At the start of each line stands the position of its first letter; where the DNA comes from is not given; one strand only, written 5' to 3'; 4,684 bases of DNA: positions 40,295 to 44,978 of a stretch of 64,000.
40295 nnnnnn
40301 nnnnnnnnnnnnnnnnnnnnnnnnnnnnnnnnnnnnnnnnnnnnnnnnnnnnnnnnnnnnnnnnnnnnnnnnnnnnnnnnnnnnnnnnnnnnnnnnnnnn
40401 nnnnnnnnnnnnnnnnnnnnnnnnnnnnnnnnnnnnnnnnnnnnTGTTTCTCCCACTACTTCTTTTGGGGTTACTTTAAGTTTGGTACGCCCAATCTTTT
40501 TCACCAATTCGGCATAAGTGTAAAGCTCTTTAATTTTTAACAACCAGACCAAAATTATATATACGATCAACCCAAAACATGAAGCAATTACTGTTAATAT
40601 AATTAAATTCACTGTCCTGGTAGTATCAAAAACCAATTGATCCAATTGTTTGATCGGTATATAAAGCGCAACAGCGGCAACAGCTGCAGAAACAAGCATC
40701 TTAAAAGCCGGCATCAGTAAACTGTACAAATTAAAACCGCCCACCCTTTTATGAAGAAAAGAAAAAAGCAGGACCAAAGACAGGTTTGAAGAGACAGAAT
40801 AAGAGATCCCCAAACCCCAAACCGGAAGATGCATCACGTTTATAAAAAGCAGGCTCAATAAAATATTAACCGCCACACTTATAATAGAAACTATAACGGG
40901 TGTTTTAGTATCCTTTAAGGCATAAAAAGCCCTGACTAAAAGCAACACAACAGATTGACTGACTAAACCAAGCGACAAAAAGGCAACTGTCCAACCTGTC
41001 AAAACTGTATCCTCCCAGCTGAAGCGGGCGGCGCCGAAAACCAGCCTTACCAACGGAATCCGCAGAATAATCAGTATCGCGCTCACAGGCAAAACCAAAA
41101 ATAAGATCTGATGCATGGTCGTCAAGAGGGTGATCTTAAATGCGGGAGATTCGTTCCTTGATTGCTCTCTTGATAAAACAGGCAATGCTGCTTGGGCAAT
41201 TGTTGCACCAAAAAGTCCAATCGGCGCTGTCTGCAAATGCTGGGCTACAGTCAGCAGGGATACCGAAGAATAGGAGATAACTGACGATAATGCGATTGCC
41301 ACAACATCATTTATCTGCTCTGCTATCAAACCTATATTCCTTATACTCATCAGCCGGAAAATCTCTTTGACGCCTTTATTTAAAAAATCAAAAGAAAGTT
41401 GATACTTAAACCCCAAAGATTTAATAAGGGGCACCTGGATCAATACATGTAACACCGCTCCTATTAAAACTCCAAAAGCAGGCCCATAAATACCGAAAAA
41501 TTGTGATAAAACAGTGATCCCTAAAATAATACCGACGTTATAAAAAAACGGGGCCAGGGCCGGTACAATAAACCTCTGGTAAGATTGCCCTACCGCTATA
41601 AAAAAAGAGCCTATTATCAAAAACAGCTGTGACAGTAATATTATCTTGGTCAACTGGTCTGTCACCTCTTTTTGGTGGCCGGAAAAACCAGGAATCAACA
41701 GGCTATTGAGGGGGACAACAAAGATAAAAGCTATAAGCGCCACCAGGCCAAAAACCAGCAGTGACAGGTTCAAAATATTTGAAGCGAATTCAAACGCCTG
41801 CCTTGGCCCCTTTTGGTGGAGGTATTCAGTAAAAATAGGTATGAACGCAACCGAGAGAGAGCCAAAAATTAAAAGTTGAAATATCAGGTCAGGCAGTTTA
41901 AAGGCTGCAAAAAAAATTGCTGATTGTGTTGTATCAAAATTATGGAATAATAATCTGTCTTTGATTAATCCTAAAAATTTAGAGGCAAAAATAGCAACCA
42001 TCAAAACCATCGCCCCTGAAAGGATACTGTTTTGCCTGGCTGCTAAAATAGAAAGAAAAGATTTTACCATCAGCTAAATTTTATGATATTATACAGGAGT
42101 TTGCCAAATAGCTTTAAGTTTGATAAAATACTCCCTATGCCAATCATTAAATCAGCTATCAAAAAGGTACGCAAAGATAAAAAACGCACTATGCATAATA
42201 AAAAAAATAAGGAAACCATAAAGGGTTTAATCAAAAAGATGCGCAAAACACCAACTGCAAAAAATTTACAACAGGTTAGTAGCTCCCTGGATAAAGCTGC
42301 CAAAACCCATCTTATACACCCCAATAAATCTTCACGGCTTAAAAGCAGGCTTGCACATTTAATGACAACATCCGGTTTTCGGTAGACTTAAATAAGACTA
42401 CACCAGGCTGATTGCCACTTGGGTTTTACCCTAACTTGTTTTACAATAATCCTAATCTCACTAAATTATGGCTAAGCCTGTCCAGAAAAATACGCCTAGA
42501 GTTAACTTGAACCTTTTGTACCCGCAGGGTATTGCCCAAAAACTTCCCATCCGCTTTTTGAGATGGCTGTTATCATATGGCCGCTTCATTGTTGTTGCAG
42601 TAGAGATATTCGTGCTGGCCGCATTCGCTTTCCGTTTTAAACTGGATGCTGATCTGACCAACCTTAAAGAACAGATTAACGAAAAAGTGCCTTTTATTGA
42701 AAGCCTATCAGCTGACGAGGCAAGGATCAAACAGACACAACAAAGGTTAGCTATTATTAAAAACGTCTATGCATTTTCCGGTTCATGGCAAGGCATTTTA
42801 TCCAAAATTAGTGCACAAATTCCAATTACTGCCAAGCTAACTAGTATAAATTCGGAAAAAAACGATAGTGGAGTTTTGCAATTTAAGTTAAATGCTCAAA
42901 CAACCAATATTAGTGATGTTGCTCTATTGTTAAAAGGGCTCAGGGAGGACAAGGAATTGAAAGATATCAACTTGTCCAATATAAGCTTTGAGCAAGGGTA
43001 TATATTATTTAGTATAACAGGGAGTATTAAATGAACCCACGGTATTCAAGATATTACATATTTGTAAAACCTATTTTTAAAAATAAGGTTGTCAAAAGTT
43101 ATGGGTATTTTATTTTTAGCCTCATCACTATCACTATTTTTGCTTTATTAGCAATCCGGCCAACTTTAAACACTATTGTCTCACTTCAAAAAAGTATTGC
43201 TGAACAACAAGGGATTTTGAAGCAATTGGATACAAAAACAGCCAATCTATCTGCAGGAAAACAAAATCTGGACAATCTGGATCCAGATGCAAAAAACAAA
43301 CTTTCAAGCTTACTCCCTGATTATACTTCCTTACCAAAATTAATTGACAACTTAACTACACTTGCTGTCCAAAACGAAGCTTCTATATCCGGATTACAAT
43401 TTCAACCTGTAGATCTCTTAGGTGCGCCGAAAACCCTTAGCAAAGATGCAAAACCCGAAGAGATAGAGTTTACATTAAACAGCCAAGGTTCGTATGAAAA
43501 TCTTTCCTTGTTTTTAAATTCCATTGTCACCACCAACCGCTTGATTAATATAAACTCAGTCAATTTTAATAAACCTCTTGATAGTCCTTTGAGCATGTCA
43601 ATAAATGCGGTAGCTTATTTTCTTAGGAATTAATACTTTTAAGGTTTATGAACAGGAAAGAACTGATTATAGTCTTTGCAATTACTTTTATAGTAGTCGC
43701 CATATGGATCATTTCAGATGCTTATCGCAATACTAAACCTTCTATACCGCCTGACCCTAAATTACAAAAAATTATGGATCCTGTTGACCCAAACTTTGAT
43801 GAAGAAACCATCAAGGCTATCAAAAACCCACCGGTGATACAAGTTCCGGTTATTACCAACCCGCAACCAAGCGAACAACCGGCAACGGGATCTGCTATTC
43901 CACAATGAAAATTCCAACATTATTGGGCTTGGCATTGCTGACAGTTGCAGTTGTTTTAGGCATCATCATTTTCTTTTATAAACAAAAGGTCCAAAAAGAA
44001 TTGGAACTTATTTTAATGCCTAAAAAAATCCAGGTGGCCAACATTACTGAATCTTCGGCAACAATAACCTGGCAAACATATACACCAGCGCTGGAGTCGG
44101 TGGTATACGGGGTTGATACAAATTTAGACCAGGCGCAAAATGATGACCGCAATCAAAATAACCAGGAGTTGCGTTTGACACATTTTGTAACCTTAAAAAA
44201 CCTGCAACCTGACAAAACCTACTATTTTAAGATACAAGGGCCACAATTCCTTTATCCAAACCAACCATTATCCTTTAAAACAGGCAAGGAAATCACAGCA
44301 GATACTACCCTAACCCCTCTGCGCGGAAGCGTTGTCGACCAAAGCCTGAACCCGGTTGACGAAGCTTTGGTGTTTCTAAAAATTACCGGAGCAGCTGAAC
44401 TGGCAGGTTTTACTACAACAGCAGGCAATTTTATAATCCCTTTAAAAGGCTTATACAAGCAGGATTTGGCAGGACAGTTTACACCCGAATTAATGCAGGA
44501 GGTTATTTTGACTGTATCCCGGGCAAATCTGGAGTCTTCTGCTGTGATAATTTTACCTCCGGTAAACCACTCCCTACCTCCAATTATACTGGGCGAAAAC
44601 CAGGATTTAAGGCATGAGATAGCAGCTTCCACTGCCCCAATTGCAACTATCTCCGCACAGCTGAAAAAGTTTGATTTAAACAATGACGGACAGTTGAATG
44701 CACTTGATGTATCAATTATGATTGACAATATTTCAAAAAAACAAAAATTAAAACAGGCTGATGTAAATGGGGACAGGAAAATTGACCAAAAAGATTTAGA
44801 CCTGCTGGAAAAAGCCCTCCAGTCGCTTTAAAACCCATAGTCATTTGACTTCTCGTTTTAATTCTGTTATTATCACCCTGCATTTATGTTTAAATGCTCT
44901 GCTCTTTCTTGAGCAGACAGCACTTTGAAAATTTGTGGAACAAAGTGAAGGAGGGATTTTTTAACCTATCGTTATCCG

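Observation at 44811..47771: GC-rich two-module cassette region: each module bounded by a 'gene-end + promoter' repeat and a 110-bp structured terminator element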

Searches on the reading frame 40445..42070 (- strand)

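Call 96: search_protein_families(library=pfam, proteins=[window:40445-42070:-], max_evalue=0.01)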
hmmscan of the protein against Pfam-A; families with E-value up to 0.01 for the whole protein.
window:40445-42070:- (542 aa): 1 family
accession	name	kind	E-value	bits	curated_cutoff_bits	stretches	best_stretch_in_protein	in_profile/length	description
PF03023.19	MurJ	-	1.3e-81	274.9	27.4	1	46-472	7-432/451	Lipid II flippase MurJ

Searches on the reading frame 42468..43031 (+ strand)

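Call 96: search_protein_families(library=pfam, proteins=[window:42468-43031:+], max_evalue=0.01)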
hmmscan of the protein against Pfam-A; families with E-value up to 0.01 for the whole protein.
window:42468-43031:+ (188 aa): 1 family
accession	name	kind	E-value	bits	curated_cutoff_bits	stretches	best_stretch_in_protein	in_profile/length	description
PF05137.18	PilN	-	0.0011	19.5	22.8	1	110-183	2-74/78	Fimbrial assembly protein (PilN)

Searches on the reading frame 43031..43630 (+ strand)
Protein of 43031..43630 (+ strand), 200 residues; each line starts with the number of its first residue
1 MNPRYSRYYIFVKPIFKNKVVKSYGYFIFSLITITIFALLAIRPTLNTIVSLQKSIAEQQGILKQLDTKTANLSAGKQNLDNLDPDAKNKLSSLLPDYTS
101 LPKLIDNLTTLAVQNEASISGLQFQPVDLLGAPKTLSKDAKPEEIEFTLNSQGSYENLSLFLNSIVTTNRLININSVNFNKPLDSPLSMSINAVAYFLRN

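Call 96: search_protein_families(library=pfam, proteins=[window:43031-43630:+], max_evalue=0.01)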
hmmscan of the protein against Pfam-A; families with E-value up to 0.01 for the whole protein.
window:43031-43630:+ (200 aa): 2 families
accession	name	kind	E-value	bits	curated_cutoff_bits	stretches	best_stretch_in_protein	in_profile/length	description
PF04350.18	PilO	-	2.7e-10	41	22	1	52-196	4-141/145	Pilus assembly protein, PilO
PF04977.20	DivIC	-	0.0026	18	28.9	1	31-88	1-57/80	Septum formation initiator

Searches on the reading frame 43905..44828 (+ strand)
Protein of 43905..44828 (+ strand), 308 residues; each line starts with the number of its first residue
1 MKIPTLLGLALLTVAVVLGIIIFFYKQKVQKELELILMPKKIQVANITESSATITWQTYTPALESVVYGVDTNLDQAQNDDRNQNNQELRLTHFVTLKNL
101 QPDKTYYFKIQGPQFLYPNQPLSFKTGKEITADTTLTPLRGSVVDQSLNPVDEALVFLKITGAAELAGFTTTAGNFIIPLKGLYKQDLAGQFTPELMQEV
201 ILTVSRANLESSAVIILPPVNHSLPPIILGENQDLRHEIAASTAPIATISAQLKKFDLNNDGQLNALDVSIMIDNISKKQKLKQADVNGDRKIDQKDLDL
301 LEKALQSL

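Call 12: search_protein_families(library=pfam, proteins=[window:43905-44828:+], max_evalue=0.1)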
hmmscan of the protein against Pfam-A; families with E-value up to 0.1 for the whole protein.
window:43905-44828:+ (308 aa): 9 families
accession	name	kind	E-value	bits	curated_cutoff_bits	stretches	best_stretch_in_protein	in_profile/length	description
PF00404.24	Dockerin_1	-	3.2e-11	43.7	22.9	2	256-305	2-56/57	Dockerin type I domain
PF16656.11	Pur_ac_phosph_N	-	4.9e-09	37.1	30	1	42-114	6-82/93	Purple acid Phosphatase, N-terminal domain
PF00041.27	fn3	-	9.8e-06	26.1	25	1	39-111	3-67/84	Fibronectin type III domain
PF00036.39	EF-hand_1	-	0.001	18.9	25.4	0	253-266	6-19/29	EF hand domain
PF13499.12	EF-hand_7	-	0.0027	18.5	30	0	280-303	6-30/67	EF-hand domain pair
PF13405.12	EF-hand_6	-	0.0036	17.4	25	0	254-272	7-25/30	EF-hand domain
PF13202.12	EF-hand_5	-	0.0071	16.2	25.9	0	252-265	4-17/25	EF hand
PF13620.12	CarboxypepD_reg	-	0.018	15.8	32.3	0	139-179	2-43/82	Carboxypeptidase regulatory-like domain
PF16655.11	PhoD_N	-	0.06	14.3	30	0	66-111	32-77/90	PhoD-like phosphatase, N-terminal domain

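Call 33: find_homologous_proteins(query=window:43905-44828:+)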
Query window:43905-44828:+ (308 aa): 96 proteins with E <= 0.001 among 4231 candidates.
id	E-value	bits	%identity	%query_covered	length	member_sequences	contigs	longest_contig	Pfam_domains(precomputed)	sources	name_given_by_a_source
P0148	2.5e-193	659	100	100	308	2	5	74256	PF00404.25,PF00041.28,PF16656.12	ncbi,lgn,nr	ncbi:fibronectin type III domain-containing protein [Candidatus Daviesbacteria bacterium]|nr:fibrone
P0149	4.3e-114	399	61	95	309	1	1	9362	PF00404.25,PF16656.12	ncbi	-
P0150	8.3e-113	395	60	95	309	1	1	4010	PF00404.25,PF16656.12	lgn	-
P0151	2.6e-112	393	62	100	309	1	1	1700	PF00404.25,PF16656.12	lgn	-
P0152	7.2e-96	339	60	89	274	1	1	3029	PF00404.25,PF16656.12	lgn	-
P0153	7.4e-70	254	44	99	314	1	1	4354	PF00404.25,PF16656.12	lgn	-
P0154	3.5e-69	252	42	99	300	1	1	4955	PF00404.25,PF16656.12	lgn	-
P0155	6.7e-69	251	44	100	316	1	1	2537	PF00404.25,PF16656.12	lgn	-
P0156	1.3e-68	250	42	98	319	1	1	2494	PF00404.25,PF16656.12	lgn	-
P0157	5.8e-68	248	41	99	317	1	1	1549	PF00404.25,PF16656.12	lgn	-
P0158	2.2e-67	246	43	99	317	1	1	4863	PF00404.25,PF16656.12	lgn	-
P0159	2.5e-67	246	41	99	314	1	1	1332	PF00404.25,PF16656.12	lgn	-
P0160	3.5e-67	245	42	99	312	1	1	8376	PF00404.25,PF00041.28,PF16656.12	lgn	-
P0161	1.4e-66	243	42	99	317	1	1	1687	PF00404.25,PF00041.28,PF16656.12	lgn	-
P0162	2.6e-66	242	42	99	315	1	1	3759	PF00404.25,PF16656.12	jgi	jgi:hypothetical protein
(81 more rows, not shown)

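Call 35: find_encoding_contigs(protein=P0149, flank=10000, max_places=4)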
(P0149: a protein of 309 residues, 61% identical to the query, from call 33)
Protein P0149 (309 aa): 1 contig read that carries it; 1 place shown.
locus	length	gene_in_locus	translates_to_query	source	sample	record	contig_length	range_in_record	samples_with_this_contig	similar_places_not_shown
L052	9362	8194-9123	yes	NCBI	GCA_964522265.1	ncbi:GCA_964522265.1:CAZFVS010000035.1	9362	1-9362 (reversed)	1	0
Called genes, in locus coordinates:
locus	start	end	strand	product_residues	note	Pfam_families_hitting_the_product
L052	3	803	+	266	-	?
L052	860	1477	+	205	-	PF16473:Rv2179c-like (weak), PF00929:RNase_T (weak)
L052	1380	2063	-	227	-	PF02834:LigT_PEase (faint), PF13563:2_5_RNA_ligase2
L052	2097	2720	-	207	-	-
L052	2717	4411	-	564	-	PF00009:GTP_EFTU, PF00679:EFG_C, PF06421:LepA_C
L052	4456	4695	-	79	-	PF00009:GTP_EFTU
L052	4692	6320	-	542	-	PF03023:MurJ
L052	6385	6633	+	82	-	PF01649:Ribosomal_S20p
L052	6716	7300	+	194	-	-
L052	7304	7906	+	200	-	PF04350:PilO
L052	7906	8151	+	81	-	-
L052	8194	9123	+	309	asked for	PF16656:Pur_ac_phosph_N, PF00404:Dockerin_1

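Call 36: find_encoding_contigs(protein=P0150, flank=10000, max_places=4)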
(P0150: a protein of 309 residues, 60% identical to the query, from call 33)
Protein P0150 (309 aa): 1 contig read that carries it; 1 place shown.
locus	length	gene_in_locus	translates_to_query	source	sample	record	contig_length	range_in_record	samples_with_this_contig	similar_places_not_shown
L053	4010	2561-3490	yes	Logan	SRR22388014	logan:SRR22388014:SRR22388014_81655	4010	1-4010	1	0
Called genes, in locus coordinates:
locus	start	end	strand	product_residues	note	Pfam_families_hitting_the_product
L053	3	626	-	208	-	?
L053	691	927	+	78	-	PF01649:Ribosomal_S20p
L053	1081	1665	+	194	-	-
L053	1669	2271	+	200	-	PF04350:PilO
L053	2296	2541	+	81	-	-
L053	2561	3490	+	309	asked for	PF16656:Pur_ac_phosph_N, PF00404:Dockerin_1 (weak)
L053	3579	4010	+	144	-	?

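Call 45: find_encoding_contigs(protein=P0152, flank=10000, max_places=4)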
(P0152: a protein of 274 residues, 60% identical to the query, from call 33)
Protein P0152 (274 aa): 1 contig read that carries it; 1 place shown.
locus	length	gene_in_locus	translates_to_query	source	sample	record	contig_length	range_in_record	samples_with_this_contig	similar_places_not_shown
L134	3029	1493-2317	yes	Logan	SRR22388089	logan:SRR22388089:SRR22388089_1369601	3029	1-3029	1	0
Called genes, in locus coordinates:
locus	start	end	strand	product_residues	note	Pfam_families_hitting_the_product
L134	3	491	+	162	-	?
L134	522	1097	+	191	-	PF04350:PilO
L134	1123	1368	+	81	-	-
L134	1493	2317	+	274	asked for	PF16656:Pur_ac_phosph_N, PF00404:Dockerin_1 (weak)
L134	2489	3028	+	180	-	?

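Call 46: find_encoding_contigs(protein=P0151, flank=10000, max_places=4)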
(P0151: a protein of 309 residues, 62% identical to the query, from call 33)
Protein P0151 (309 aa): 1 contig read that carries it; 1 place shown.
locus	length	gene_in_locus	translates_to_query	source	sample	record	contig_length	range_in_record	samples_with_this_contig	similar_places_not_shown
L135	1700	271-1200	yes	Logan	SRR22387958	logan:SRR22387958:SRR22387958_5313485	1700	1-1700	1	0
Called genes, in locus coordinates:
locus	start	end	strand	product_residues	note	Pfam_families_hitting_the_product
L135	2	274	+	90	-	?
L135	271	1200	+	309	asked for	PF16656:Pur_ac_phosph_N, PF00404:Dockerin_1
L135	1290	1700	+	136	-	?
